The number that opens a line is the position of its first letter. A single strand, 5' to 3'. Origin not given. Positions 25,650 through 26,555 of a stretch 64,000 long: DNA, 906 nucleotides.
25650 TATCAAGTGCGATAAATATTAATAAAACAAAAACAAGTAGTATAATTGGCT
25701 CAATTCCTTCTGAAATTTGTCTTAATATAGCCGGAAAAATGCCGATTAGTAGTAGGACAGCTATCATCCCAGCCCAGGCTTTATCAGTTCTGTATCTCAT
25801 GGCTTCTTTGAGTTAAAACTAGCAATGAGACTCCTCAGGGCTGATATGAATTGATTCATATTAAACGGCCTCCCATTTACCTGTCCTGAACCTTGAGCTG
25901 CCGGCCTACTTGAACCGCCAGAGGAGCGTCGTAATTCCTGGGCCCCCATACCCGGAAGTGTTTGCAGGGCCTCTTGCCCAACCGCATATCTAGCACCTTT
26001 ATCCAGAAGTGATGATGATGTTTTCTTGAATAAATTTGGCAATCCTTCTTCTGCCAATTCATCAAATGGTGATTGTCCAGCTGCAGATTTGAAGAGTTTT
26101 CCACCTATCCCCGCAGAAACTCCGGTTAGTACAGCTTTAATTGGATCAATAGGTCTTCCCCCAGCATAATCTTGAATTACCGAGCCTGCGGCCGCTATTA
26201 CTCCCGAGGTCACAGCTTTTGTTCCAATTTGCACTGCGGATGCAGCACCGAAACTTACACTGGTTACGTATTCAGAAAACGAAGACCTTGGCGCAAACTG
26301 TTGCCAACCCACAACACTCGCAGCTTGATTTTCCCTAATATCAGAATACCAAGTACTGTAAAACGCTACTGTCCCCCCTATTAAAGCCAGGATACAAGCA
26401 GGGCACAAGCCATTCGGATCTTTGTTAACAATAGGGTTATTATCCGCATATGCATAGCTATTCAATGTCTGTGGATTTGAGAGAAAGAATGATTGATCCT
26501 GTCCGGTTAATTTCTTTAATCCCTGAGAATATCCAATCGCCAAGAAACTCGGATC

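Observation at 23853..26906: Two orphan CT-immunity cassettes: paralogous Cys-rich hydrophobic toxin tips paired with paralogous TM immunity proteins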

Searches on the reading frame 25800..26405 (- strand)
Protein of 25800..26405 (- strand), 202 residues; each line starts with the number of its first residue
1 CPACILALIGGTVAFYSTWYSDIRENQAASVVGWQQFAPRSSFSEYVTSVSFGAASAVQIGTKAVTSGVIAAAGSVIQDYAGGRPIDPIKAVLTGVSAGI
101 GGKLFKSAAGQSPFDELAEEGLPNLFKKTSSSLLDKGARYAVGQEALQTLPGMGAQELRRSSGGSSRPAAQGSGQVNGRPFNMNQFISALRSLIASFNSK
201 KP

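Call 12: find_homologous_proteins(query=A1, max_evalue=0.001)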
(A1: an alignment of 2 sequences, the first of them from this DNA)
Query A1 (2 sequences) (202 aa, profile of the alignment): 1 proteins with E <= 0.001 among 7859 candidates.
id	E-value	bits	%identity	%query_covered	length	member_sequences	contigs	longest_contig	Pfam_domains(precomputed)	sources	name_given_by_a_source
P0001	1.5e-102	360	38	52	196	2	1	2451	-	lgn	-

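Call 23: search_protein_representatives(alignment_id=A1)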
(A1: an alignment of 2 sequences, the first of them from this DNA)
Query: 2 sequences, 216 profile positions. Proteins with E-value up to 0.001 (for the whole library): 34; up to 1e-10: 15; up to 1e-30: 2. The best 34 are listed.
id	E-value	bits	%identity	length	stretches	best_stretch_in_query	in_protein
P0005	2.9e-106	370.3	-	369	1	5-216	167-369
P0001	4.8e-103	359.7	-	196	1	9-214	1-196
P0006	1.7e-23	99.7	-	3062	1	6-170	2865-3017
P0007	5.9e-20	88.1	-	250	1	6-181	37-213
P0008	4.7e-19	85.2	-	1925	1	6-205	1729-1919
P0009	3.1e-18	82.5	-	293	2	9-118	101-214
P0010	3.1e-17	79.3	-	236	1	6-214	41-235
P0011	2.3e-16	76.4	-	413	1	6-186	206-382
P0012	7.9e-16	74.6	-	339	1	6-181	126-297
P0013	1.1e-15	74.1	-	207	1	10-191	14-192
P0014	1.2e-13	67.5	-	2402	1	6-179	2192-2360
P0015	3.7e-13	65.9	-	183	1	31-165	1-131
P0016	3.9e-12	62.6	-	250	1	5-161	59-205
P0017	1.9e-11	60.4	-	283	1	7-133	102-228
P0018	5.6e-11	58.8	-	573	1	8-171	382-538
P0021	6.9e-10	55.2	-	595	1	7-178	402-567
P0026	2.8e-07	46.7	-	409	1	6-122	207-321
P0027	2.8e-06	43.4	-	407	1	12-164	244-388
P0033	1.3e-04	38.0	-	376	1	5-132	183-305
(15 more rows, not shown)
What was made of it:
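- Tried and rejected: The exhaustive HMMER scan was needed (call 23).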

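Call 29: find_homologous_proteins(query=A3, max_evalue=0.001)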
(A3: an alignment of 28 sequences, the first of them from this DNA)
Query A3 (28 sequences) (202 aa, profile of the alignment): 2 proteins with E <= 0.001 among 8000 candidates.
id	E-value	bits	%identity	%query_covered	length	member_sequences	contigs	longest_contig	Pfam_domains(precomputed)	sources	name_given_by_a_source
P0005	2.6e-53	199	100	100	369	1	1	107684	PF25023.2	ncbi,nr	ncbi:RHS repeat-associated core domain-containing protein [Patescibacteria group bacterium]|nr:MAG: 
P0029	4.5e-35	139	25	52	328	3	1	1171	PF25023.2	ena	-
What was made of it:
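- Tried and rejected: Word-index homolog searches for the tip found only the window's own sequences, or were swamped by low-complexity words (calls 12, 29).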

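Call 33: find_encoding_contigs(protein=P0006, flank=6000, max_places=3)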
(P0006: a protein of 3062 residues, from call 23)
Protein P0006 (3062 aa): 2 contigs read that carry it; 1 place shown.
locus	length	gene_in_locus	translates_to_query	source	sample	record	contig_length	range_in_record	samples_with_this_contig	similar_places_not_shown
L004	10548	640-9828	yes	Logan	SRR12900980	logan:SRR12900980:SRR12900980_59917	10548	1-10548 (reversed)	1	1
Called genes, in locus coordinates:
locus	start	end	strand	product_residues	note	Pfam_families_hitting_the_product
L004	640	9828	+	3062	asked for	PF03534:SpvB, PF05593:RHS_repeat (faint), PF13517:FG-GAP_3 (weak), PF13385:Laminin_G_3, PF02210:Laminin_G_2 (faint), PF25023:TEN_YD-shell (weak), PF13385:Laminin_G_3, PF25023:TEN_YD-shell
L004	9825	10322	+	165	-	-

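Call 34: find_encoding_contigs(protein=P0014, flank=6000, max_places=3)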
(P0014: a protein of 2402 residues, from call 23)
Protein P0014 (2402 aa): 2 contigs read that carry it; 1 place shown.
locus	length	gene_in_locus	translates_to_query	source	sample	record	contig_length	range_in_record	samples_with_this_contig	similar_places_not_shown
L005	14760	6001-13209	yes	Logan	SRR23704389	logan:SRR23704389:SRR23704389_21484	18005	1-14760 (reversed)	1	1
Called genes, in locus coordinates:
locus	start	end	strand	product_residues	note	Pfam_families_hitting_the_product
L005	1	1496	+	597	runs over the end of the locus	-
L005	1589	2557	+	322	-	-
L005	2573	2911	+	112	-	PF12599:DUF3768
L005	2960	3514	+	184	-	-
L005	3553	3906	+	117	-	PF13730:HTH_36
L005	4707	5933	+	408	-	PF10412:TrwB_AAD_bind (faint)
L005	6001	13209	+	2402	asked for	PF03534:SpvB, PF07953:Toxin_R_bind_N (faint), PF13385:Laminin_G_3, PF00354:Pentaxin (faint), PF05593:RHS_repeat (weak), PF13385:Laminin_G_3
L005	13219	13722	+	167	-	-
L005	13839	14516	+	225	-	-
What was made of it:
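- In other loci the same tip is attached to full-length secreted RHS proteins (calls 33, 34).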

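Call 38: find_encoding_contigs(protein=P0008, flank=6000, max_places=3)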
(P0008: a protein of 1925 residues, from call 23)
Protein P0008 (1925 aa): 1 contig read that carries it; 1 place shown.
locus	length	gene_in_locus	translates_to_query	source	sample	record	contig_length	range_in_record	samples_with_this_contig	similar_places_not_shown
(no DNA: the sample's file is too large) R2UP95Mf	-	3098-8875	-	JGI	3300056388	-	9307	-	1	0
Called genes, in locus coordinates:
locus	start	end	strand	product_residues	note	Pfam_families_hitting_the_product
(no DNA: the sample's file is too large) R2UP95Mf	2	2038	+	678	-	?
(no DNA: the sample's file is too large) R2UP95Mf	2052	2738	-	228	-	PF13462:Thioredoxin_4, PF01323:DSBA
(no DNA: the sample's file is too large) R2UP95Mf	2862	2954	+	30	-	-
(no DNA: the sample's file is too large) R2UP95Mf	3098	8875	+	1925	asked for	PF03534:SpvB, PF01839:FG-GAP (faint), PF13517:FG-GAP_3, PF05593:RHS_repeat (weak), PF25023:TEN_YD-shell, PF05593:RHS_repeat (weak), PF25023:TEN_YD-shell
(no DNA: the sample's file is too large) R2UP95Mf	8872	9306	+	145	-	?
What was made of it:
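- On RHS polymorphic toxin locus with orphan modules: P0006 (3062 aa), P0008 (1925 aa) and P0014 (2402 aa) (calls 23, 33, 34, 38).
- Full-length carriers: P0006, P0008 and P0014 (calls 33, 34, 38).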

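Call 44: predict_structure(alignment_id=A4)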
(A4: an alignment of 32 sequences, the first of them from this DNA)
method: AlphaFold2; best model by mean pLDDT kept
length: 202 residues; sequences in the alignment: 32
mean_pLDDT: 71.0   pTM: 0.56
mean pLDDT of the five models: 71.0, 69.1, 68.3, 66.6, 60.6
residues with pLDDT >= 90: 21; 70-90: 86; 50-70: 80; < 50: 15
segments of 3 or more residues with pLDDT < 50: 173-179, 200-202
pLDDT, mean of each block of 10 residues (from residue 1): 78 85 90 94 87 79 71 76 81 73 71 68 65 66 63 60 53 48 55 60 44
secondary structure, 60 per line:
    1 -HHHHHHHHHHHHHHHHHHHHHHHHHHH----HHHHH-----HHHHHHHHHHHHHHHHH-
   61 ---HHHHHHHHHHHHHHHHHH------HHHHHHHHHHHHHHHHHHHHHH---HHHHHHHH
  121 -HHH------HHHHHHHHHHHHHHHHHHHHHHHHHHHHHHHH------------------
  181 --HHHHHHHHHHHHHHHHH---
elements in order: H2-28 H33-37 H43-59 H64-81 H88-109 H113-120 H131-162 H183-199
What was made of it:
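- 25797..26405 (-): Orphan-1 toxin tip CT1 (202 aa plus stop). It is the founding member here of an unannotated all-helical RHS tip family. AlphaFold model pLDDT 71, pTM 0.56, eight helices (call 44).
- Tip properties: all-alpha model (call 44).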

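Call 47: fold_search(model_id=the predicted structure, library=pdb)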
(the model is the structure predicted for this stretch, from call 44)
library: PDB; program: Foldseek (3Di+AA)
matches with E <= 10: 104; with E <= 0.001: 0
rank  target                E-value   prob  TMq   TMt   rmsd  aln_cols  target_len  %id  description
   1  7pua_F3               1.4e+00  0.11  0.19  0.05  19.3       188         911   15  Middle assembly intermediate of the Trypanosoma brucei mitoribosomal small subunit (released 2022-03-02)
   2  9okh                  1.8e+00  0.07  0.17  0.10  16.4       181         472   13  Cryo-EM structure of human SV2A in complex with UCBJ (released 2025-12-10)
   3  2zy9_B                2.1e+00  0.12  0.23  0.14  18.4       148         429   14  Improved crystal structure of magnesium transporter MgtE (released 2009-12-01)
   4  7v9m_R                2.2e+00  0.08  0.21  0.17  13.3       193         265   13  Cryo-EM structure of the GHRH-bound human GHRHR splice variant 1 complex (released 2021-10-20)
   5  9qdp                  2.9e+00  0.04  0.16  0.16  15.5       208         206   14  De novo designed enzyme for Morita-Baylis-Hillman reaction MBH2 (released 2025-12-10)
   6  7xge_G                3.2e+00  0.08  0.23  0.27  17.9       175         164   15  Crystal structure of MCL-1 in complex with computationally designed inhibitor protein (released 2022-07-20)
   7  7cff                  3.2e+00  0.06  0.17  0.21  16.8       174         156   14  Structure of the thermostabilized transmembrane domain of the bacterial CNNM/CorC family Mg2+ transporter in complex wit (released 2021-02-24)
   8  6m9a_C                3.3e+00  0.14  0.28  0.34   8.8       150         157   10  Bordetella pertussis globin coupled sensor regulatory domain (BpeGReg) (released 2018-11-14)
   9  7aof_I                3.5e+00  0.06  0.19  0.08  21.5       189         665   12  Atomic structure of the poxvirus transcription late pre-initiation complex (released 2021-10-06)
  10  1pq9_B                3.6e+00  0.05  0.17  0.15  14.6       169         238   14  HUMAN LXR BETA HORMONE RECEPTOR COMPLEXED WITH T0901317 COMPLEX (released 2003-09-09)
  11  4huq_S                3.8e+00  0.11  0.21  0.25  14.0       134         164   12  Crystal Structure of a transporter (released 2013-04-17)
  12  7uw9_h                3.8e+00  0.06  0.17  0.21  18.1       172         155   16  Citrus V-ATPase State 1, H in contact with subunit a (released 2022-07-06)
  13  1pq9_D                4.0e+00  0.04  0.17  0.16  14.8       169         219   13  HUMAN LXR BETA HORMONE RECEPTOR COMPLEXED WITH T0901317 COMPLEX (released 2003-09-09)
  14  7s8l_R                4.0e+00  0.04  0.17  0.15  14.3       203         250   11  CryoEM structure of Gq-coupled MRGPRX2 with peptide agonist Cortistatin-14 (released 2021-11-17)
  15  6l30                  4.0e+00  0.04  0.14  0.08  12.9       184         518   14  Crystal structure of the epithelial cell transforming 2 (ECT2) (released 2020-01-01)
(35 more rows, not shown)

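Call 48: search_solved_structures(query=A4, max_evalue=10)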
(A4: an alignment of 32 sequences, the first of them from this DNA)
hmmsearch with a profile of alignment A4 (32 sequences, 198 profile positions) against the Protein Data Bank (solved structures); distinct sequences matched with E-value up to 10: 2.
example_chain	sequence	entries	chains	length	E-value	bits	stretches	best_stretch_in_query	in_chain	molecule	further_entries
5ixm_B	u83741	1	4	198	1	12.3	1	121-188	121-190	LPS-assembly lipoprotein LptE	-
7yme_A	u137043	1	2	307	1.2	12.2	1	58-97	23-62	Poly(Ethylene terephthalate) hydrolase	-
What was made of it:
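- Closest known: Tse5-CT / Tsi5 of Pseudomonas aeruginosa. Different: Profile and Foldseek searches of the PDB found nothing (calls 47, 48).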

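Call 61: find_encoding_contigs(protein=P0001, flank=5000, max_places=4)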
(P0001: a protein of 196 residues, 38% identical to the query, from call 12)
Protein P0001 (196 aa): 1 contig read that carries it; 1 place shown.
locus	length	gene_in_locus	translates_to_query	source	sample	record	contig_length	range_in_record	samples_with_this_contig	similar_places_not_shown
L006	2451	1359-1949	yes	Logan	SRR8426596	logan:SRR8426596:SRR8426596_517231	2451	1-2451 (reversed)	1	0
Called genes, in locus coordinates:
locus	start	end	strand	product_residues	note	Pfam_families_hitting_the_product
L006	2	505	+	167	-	?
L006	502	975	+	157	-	-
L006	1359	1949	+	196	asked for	-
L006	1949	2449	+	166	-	?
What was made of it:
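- No recombinant was found; the only other assembly shows the same arrangement (call 61).
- Tried and rejected: Search for a recombinant arrangement: the only other assembly carrying CT2 (L006) has the same order as the window (call 61).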

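Call 67: search_protein_families(library=pfam, alignment_id=A4, max_evalue=1)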
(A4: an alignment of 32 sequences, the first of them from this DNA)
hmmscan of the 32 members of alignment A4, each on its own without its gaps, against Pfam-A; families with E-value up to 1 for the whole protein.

A. member 1, seq(202 aa): 0 families

B. families by the number of members that match (of 32 scanned): 8 families
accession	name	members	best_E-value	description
PF18752.7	DAAD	1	0.0092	Dictyosteliid AID/APOBEC-like Deaminase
PF22384.1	PBP2_Ca3427_like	1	0.056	Ca3427-like PBP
PF12604.14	gp37_C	1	0.075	Tail fibre protein gp37 C terminal domain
PF25524.1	RSLD_CPSF6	1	0.14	CPSF6-like, RSLD domain, N-terminal region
PF21435.3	Gln_amidase_like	1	0.17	Shigella glutamine deamidase OspI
PF17947.6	4HB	1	0.24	Four helical bundle domain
PF20345.3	DUF6640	1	0.29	Family of unknown function (DUF6640)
PF15236.11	CCDC66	1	0.32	Coiled-coil domain-containing protein 66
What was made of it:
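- On Lipocone superfamily toxin tips: No member hits VanZ, SAA, Wnt or the DUF models at E<=1 (call 67).
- No Pfam hit to any enzyme or Lipocone-related family in 32 members (call 67).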

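Call 88: list_cluster_members(proteins=[P0006, P0008, P0014, P0011, P0021, P0027, P0033, P0026, P0009, P0012])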
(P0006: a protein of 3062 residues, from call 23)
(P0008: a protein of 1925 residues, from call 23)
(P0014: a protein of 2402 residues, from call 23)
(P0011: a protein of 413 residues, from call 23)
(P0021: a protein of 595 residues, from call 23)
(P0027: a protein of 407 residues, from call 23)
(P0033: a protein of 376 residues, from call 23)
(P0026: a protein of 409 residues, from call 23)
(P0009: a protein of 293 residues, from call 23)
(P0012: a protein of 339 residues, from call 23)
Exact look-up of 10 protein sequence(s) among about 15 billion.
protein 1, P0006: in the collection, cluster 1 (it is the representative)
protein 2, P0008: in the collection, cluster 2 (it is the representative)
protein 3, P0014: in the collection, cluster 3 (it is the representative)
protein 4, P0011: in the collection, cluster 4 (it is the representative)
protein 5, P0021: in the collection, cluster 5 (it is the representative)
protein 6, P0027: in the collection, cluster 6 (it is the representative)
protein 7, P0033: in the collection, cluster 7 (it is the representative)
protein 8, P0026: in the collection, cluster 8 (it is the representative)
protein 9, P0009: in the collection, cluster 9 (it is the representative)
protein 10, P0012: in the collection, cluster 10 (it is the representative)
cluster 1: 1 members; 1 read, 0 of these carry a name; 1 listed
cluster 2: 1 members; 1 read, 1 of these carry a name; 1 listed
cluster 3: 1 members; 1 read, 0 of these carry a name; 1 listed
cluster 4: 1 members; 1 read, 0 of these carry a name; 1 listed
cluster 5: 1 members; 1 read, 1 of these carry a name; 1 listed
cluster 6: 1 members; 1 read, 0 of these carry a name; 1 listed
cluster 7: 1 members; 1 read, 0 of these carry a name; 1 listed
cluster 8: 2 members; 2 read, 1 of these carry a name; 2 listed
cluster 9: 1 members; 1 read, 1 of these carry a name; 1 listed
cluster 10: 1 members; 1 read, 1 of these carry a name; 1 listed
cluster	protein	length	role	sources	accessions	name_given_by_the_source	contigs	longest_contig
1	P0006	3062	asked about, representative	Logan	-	-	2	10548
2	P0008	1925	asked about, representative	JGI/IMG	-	RHS repeat-associated protein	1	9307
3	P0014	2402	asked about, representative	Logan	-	-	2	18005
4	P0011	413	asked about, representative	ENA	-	-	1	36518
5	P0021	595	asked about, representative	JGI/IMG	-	RHS repeat-associated protein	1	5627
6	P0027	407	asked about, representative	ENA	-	-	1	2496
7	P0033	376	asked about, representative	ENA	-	-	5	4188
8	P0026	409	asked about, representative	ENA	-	-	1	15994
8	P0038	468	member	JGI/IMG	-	RHS repeat-associated protein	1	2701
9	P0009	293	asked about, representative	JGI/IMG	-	RHS repeat-associated protein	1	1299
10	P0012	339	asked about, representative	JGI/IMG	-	hypothetical protein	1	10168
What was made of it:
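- Tried and rejected: Cluster look-up gave no organism names for the relatives (call 88), so the taxonomic range rests on gene content and GC only.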

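Call 89: find_encoding_contigs(protein=P0011, flank=10000, max_places=2)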
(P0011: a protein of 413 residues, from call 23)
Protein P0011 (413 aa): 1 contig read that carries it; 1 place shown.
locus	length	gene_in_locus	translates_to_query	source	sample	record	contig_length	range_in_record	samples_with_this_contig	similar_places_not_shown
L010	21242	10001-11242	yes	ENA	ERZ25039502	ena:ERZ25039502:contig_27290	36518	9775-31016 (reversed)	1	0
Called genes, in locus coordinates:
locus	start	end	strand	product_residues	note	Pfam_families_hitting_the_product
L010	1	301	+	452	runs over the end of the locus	PF00753:Lactamase_B (weak)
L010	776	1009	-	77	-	PF13192:Thioredoxin_3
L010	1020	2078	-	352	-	PF03773:ArsP_1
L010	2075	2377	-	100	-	PF01022:HTH_5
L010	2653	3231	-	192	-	PF01292:Ni_hydr_CYTB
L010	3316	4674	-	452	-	PF26769:HAMP_PhoQ, PF02518:HATPase_c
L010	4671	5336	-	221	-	PF00072:Response_reg, PF00486:Trans_reg_C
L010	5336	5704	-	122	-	PF03413:PepSY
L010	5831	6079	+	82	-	-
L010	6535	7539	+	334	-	PF00753:Lactamase_B (weak)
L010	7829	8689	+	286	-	PF02596:DUF169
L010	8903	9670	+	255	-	PF13531:SBP_bac_11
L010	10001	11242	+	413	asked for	PF25023:TEN_YD-shell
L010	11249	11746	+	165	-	-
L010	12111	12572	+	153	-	PF04945:YHS (faint)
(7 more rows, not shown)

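Call 90: find_encoding_contigs(protein=P0026, flank=10000, max_places=2)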
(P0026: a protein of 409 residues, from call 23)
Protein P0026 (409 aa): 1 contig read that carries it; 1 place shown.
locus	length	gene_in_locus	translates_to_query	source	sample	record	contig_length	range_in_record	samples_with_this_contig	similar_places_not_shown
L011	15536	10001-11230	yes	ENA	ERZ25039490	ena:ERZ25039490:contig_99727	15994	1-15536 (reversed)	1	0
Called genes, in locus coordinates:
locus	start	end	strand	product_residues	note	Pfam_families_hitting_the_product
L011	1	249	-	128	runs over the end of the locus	-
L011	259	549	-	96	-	PF04226:Transgly_assoc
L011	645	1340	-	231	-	PF00691:OmpA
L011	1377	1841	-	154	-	PF20159:YidB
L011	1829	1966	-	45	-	-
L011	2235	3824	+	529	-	PF03050:DDE_Tnp_IS66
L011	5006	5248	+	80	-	PF04391:DUF533 (weak)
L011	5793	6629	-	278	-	-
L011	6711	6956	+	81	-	PF09361:Phasin_2 (weak)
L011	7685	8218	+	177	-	PF09361:Phasin_2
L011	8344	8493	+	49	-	-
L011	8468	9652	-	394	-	PF10503:Esterase_PHB (faint)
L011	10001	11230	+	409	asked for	PF25023:TEN_YD-shell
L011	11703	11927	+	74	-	-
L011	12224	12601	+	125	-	PF01565:FAD_binding_4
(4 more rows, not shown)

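Call 96: search_protein_families(library=ncbifam, alignment_id=A4, max_evalue=1)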
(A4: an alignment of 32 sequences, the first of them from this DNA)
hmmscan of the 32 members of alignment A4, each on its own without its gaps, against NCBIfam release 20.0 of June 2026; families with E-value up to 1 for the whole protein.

A. member 1, seq(202 aa): 1 family
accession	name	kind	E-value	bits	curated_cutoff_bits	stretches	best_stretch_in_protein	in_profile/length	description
TIGR04524.1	mycoplas_M_dom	domain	0.19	11.6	40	1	12-51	23-63/253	IgG-blocking virulence protein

B. families by the number of members that match (of 32 scanned): 8 families
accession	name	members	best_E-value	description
NF001312.0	PRK00258.1-4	1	0.011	shikimate dehydrogenase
TIGR01342.1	acon_putative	1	0.018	putative aconitate hydratase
NF009210.0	PRK12559.1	1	0.019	transcriptional regulator SpxA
NF006346.0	PRK08573.1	1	0.045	bifunctional hydroxymethylpyrimidine kinase/phosphomethylpyrimidine kinase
TIGR03752.1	conj_TIGR03752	1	0.13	TIGR03752 family integrating conjugative element protein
TIGR04524.1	mycoplas_M_dom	1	0.19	IgG-blocking virulence protein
NF041250.1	VI_TagQ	1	0.6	type VI secretion system-associated lipoprotein TagQ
TIGR03570.1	NeuD_NnaD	1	0.65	NeuD/PglB/VioB family sugar acetyltransferase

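Call 97: search_protein_families(library=phrogs, alignment_id=A4, max_evalue=0.1)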
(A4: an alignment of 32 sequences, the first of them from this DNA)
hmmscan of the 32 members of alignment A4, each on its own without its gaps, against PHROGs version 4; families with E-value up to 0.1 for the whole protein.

A. member 1, seq(202 aa): 0 families

B. families by the number of members that match (of 32 scanned): 6 families
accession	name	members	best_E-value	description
phrog_5596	-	1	0.021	-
phrog_10143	-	1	0.028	minor coat protein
phrog_35369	-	1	0.029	-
phrog_6443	-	1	0.034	-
phrog_31916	-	1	0.047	-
phrog_33671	-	1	0.078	-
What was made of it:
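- Tried and rejected: Family scans of all 32 tip sequences against Pfam, NCBIfam and PHROGs found no recurring family (calls 67, 96, 97).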
